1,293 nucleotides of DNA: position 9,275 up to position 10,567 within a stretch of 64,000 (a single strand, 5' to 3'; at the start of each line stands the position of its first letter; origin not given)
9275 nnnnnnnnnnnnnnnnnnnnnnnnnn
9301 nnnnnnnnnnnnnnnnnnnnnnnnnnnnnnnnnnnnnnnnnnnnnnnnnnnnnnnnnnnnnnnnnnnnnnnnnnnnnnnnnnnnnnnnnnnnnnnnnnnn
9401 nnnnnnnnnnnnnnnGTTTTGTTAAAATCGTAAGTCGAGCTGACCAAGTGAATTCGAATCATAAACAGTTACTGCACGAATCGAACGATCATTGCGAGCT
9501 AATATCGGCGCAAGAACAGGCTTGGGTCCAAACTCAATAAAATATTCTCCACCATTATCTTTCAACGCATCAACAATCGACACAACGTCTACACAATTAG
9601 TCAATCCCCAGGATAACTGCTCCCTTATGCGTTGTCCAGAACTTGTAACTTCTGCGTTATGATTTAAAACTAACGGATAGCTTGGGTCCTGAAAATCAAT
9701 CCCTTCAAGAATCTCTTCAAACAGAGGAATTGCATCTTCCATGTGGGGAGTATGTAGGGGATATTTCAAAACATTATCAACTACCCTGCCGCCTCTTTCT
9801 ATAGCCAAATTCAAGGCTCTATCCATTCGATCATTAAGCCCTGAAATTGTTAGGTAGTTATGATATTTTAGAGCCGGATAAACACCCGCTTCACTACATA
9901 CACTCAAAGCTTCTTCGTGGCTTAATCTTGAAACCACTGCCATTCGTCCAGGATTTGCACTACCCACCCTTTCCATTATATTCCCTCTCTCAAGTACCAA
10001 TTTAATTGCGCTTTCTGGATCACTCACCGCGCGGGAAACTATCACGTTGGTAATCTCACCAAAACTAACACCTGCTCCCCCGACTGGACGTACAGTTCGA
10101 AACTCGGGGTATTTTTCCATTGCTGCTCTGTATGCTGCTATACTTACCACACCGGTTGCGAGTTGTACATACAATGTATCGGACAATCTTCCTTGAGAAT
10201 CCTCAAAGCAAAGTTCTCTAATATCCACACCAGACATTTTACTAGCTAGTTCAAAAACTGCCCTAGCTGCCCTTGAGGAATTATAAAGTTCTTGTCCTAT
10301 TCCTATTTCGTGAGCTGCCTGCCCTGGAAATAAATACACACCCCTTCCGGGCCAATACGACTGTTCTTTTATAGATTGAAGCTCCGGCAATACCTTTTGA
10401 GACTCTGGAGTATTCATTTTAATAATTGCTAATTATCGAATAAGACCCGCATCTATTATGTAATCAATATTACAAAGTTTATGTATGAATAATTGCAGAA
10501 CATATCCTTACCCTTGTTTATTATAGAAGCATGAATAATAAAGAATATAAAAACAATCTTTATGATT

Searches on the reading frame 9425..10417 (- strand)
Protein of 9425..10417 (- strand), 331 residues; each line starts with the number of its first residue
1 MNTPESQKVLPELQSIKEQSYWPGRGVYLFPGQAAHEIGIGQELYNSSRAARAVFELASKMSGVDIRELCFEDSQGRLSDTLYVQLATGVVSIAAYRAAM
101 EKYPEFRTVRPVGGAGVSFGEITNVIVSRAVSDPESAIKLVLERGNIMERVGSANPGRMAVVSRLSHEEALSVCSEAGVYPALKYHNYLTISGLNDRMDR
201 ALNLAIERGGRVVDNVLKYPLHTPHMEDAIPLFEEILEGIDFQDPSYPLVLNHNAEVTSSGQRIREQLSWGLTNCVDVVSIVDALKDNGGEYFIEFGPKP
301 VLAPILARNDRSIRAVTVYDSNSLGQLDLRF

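Call 87: search_protein_families(library=pfam, proteins=[window:9425-10417:-], max_evalue=0.001)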
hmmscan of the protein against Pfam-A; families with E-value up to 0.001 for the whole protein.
window:9425-10417:- (331 aa): 1 family
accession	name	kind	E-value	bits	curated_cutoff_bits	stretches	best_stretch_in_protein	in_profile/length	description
PF00698.26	Acyl_transf_1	-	1.9e-18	67.5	32.7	1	27-313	1-282/319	Acyl transferase domain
